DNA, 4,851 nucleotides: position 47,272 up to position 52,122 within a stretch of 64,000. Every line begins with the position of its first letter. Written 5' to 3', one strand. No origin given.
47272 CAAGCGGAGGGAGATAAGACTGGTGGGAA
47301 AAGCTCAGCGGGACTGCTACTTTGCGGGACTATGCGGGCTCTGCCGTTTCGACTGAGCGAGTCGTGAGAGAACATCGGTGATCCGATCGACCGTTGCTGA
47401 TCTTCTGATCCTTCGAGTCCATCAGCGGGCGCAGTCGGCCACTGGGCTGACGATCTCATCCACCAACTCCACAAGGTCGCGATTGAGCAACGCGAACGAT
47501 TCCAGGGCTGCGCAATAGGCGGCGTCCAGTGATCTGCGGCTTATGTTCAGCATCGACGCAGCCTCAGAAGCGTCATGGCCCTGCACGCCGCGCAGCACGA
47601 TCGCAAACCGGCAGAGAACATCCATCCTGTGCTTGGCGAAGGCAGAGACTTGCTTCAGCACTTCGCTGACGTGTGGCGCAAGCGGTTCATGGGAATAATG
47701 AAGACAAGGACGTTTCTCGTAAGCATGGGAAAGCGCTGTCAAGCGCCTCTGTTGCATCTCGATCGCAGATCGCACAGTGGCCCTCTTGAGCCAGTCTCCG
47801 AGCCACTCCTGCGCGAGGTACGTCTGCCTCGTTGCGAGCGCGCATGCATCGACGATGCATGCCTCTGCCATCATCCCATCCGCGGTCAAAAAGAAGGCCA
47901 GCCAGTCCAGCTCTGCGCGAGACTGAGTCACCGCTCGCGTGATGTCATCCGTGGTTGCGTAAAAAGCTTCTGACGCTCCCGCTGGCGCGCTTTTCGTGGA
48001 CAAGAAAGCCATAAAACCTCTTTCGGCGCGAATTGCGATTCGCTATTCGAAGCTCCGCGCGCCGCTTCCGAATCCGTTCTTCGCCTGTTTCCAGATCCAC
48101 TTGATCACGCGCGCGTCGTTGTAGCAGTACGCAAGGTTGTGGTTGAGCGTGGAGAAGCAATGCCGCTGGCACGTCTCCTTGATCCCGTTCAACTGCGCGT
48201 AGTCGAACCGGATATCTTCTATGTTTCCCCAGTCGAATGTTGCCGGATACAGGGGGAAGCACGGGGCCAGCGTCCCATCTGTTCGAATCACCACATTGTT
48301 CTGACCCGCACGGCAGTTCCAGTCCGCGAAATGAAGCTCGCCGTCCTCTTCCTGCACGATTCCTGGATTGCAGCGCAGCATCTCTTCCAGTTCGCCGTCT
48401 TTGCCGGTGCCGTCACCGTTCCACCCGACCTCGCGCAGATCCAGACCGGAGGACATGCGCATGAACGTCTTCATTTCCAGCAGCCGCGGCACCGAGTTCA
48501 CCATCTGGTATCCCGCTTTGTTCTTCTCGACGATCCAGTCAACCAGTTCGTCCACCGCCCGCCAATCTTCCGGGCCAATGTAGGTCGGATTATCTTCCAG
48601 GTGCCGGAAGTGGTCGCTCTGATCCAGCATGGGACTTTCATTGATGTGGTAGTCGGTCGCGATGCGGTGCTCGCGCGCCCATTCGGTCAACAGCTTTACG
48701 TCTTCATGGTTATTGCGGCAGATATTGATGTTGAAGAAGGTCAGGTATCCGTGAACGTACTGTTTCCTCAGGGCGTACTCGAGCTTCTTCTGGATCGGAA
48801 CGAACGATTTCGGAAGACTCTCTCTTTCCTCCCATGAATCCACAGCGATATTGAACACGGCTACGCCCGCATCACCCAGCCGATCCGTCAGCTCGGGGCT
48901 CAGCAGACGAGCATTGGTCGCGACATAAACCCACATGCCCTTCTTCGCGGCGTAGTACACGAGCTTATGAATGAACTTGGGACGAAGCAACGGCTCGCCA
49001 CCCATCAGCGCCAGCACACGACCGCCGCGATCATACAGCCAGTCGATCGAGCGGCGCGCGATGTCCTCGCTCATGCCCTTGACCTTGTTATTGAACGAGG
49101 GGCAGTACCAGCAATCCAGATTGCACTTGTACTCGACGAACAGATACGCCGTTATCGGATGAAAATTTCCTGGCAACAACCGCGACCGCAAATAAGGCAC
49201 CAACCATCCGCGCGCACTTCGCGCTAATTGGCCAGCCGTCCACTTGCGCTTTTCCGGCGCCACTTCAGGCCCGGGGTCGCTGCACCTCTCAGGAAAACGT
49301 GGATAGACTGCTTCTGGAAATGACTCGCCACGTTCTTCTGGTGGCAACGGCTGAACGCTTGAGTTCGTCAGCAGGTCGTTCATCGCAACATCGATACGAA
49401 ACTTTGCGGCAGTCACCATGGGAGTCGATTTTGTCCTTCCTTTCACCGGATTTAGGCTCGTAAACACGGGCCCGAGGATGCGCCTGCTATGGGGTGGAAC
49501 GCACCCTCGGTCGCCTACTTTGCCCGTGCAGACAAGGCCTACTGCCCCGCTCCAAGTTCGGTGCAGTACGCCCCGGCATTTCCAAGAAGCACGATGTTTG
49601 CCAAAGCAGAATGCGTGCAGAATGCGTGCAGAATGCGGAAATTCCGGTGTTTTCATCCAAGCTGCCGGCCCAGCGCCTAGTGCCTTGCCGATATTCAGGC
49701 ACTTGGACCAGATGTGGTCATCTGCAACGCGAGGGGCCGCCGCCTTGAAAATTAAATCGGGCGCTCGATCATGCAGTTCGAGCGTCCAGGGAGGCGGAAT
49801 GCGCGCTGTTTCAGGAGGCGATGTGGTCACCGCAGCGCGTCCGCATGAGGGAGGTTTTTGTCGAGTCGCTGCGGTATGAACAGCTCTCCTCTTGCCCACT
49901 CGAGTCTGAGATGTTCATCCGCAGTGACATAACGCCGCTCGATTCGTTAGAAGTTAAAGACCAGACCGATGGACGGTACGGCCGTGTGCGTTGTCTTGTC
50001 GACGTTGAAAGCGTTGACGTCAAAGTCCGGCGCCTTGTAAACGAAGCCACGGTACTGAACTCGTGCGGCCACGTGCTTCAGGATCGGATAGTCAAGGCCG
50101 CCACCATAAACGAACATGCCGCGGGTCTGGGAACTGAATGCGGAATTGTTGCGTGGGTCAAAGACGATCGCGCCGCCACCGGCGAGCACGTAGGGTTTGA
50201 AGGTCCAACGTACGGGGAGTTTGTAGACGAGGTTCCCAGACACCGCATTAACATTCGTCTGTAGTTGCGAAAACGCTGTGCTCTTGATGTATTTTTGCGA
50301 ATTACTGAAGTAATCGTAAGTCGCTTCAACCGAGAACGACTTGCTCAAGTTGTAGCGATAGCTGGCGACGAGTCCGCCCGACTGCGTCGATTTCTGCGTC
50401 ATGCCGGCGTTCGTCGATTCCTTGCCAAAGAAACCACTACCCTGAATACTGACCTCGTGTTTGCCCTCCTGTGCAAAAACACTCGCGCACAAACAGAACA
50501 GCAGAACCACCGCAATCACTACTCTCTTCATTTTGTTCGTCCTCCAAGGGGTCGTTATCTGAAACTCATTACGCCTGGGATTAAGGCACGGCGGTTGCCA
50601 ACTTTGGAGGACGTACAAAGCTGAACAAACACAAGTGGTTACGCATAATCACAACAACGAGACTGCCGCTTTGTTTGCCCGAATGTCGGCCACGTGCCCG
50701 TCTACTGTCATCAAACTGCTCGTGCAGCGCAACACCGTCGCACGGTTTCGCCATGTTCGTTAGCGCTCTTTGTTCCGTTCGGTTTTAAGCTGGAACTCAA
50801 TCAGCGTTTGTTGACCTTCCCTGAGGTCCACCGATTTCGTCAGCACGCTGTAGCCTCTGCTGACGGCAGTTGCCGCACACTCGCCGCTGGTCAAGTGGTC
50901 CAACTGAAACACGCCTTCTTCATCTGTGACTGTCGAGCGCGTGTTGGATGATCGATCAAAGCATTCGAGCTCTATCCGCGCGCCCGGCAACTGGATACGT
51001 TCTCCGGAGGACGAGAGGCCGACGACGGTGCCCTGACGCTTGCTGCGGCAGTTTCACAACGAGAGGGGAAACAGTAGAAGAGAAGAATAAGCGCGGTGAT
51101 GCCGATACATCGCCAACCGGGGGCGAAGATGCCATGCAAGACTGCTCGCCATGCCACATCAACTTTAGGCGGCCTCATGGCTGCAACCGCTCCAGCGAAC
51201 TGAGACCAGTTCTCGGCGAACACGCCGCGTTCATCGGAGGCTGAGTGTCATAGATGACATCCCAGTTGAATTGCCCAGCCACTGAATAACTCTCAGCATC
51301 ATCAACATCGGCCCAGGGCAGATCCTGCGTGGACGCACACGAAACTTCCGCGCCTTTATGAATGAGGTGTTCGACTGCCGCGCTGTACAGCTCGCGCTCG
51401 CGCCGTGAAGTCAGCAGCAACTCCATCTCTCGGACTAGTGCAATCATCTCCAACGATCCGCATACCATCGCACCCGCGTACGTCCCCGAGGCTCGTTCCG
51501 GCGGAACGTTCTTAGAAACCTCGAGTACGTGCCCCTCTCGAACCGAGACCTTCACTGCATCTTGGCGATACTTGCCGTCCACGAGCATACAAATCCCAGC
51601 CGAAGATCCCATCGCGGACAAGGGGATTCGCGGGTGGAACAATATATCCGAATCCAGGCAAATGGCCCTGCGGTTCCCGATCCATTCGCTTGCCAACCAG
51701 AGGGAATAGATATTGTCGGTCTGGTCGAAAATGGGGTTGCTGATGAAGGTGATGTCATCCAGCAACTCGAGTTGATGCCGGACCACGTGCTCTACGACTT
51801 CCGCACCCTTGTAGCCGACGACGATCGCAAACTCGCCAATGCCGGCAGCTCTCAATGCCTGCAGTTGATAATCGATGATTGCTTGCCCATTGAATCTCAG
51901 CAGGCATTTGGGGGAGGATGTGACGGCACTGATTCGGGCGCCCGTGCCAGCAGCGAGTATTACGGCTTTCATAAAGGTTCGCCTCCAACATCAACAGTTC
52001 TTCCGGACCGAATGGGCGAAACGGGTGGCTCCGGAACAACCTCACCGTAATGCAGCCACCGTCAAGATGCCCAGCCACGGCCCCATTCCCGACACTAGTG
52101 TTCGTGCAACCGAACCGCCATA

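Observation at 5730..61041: Shared palindrome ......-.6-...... at a fixed ~90-bp distance upstream of the sigma-54 -24 elements (candidate common enhancer)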

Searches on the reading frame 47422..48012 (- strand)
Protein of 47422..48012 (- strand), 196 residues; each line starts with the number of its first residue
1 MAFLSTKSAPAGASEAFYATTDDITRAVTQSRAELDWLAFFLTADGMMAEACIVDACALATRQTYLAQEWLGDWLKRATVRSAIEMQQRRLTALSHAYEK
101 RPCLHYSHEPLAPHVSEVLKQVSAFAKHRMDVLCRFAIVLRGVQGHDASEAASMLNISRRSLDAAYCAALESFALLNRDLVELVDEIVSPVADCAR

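Call 9: search_protein_families(library=pfam, proteins=[window:47422-48012:-])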
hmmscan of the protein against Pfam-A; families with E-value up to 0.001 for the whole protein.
window:47422-48012:- (196 aa): 0 families

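Call 21: search_protein_families(library=ncbifam, proteins=[window:47422-48012:-])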
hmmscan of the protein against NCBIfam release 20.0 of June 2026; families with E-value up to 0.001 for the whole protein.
window:47422-48012:- (196 aa): 1 family
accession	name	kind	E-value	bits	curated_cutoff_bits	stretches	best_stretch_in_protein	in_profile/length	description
TIGR02983.1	SigE-fam_strep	subfamily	5.2e-05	23.2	141.55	1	20-163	4-144/162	SigE family RNA polymerase sigma factor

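Call 70: search_solved_structures(query=window:47422-48012:-, max_evalue=0.01)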
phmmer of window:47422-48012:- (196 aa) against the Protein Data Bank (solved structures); distinct sequences matched with E-value up to 0.01: 0.

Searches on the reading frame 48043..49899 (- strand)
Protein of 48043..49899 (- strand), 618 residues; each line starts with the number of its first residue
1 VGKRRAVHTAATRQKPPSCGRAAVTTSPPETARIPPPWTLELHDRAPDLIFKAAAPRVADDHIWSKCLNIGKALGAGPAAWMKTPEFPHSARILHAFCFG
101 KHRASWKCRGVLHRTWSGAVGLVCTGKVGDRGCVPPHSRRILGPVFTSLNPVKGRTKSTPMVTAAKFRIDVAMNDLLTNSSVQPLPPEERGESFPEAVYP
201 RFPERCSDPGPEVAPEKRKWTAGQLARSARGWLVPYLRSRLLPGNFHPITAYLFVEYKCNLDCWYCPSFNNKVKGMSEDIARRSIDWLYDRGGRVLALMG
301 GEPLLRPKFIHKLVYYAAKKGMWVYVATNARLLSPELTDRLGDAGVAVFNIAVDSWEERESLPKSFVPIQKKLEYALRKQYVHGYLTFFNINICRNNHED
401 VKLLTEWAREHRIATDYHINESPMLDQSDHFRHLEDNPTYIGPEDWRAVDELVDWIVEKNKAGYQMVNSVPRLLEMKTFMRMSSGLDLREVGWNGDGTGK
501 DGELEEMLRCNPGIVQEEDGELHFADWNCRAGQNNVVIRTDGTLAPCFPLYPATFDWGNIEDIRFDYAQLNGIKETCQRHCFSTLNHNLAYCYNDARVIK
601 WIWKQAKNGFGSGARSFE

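Call 9: search_protein_families(library=pfam, proteins=[window:48043-49899:-])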
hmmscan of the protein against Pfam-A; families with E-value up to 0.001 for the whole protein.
window:48043-49899:- (618 aa): 1 family
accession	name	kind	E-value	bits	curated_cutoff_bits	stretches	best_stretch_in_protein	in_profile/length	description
PF04055.27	Radical_SAM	-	5.7e-16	59.6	29.5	1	258-362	6-116/166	Radical SAM superfamily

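Call 21: search_protein_families(library=ncbifam, proteins=[window:48043-49899:-])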
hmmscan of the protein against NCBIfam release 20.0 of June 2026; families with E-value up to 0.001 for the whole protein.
window:48043-49899:- (618 aa): 42 families (the best 25 are shown)
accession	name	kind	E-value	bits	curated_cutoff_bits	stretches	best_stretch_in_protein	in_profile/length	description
TIGR04545.1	rSAM_ahbD_hemeb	equivalog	2.1e-13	50.5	500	1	256-419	7-172/339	heme b synthase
TIGR04055.1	rSAM_NirJ2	equivalog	1.1e-12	48.1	500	1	258-360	9-112/326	putative heme d1 biosynthesis radical SAM protein NirJ2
TIGR04303.1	GeoRSP_rSAM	equivalog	1.3e-12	48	400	1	248-415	4-171/325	GeoRSP system radical SAM/SPASM protein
TIGR04068.1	rSAM_ocin_clost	equivalog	2.7e-12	46.3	500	1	253-424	88-278/462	Cys-rich peptide radical SAM maturase CcpM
NF047865.1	rSAM_PapB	equivalog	4.3e-12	45.9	340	1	253-341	7-108/330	PapB family radical SAM/SPASM ranthipeptide maturase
TIGR04546.1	rSAM_ahbC_deAc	equivalog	1.1e-11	44.2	650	1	256-411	46-203/390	12,18-didecarboxysiroheme deacetylase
TIGR04054.1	rSAM_NirJ1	equivalog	2.1e-11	43.1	650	1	256-360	43-149/387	putative heme d1 biosynthesis radical SAM protein NirJ1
TIGR04347.1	pseudo_SAM_Halo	equivalog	2.4e-11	43.5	525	1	256-360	45-151/390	TIGR04347 family pseudo-SAM/SPASM protein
TIGR04064.1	rSAM_nif11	equivalog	2.7e-11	42.9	518.7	1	249-341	77-183/459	nif11-like peptide radical SAM maturase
NF038283.1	viperin_w_prok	equivalog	2e-10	40.3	180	1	254-359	7-120/281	viperin family antiviral radical SAM protein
TIGR02666.1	moaA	equivalog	2.2e-10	40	284.05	1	257-413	18-185/336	GTP 3',8-cyclase MoaA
TIGR04317.1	W_rSAM_matur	equivalog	3.1e-10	39.7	380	1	252-361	7-118/349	tungsten cofactor oxidoreductase radical SAM maturase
TIGR04051.1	rSAM_NirJ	equivalog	2.7e-09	36.5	515.45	1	258-360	11-115/354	heme d1 biosynthesis radical SAM protein NirJ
TIGR04103.1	rSAM_nif11_3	equivalog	2.8e-09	36.1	725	1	255-359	11-116/412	nif11-class peptide radical SAM maturase 3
TIGR03913.1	rad_SAM_trio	equivalog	2.9e-09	35.9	591.75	1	246-356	16-127/477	GDL motif peptide-associated radical SAM/SPASM maturase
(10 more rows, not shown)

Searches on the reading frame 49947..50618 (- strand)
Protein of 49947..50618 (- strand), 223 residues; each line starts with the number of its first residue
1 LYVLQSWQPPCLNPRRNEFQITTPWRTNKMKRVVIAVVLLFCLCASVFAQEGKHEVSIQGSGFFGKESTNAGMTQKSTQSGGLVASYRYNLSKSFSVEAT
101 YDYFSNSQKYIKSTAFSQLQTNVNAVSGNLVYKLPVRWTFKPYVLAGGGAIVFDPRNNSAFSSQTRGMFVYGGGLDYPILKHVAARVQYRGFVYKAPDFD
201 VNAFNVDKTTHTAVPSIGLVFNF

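Call 9: search_protein_families(library=pfam, proteins=[window:49947-50618:-])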
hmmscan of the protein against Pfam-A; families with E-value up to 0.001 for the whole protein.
window:49947-50618:- (223 aa): 2 families
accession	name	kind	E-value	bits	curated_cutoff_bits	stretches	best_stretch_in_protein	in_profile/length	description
PF13505.12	OMP_b-brl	-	3.5e-19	70.1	28.7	1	36-206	2-169/175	Outer membrane protein beta-barrel domain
PF01389.23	OmpA_membrane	-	3.2e-05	24.2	21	1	72-202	28-158/180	OmpA-like transmembrane domain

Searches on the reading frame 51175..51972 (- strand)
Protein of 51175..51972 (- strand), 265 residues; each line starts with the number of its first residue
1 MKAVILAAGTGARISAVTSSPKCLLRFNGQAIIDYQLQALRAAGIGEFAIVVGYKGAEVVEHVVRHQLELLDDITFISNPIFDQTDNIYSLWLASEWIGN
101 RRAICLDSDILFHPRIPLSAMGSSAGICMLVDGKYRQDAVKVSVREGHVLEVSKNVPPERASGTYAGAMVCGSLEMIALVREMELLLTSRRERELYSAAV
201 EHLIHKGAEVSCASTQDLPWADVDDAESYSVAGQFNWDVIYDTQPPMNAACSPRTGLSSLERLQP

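Call 9: search_protein_families(library=pfam, proteins=[window:51175-51972:-])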
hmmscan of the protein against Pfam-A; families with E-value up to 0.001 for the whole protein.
window:51175-51972:- (265 aa): 2 families
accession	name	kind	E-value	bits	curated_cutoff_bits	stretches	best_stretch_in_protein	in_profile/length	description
PF12804.13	NTP_transf_3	-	3.4e-11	44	27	1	3-112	1-98/160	MobA-like NTP transferase domain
PF00483.29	NTP_transferase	-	2.5e-07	31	21.2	1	2-112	1-113/245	Nucleotidyl transferase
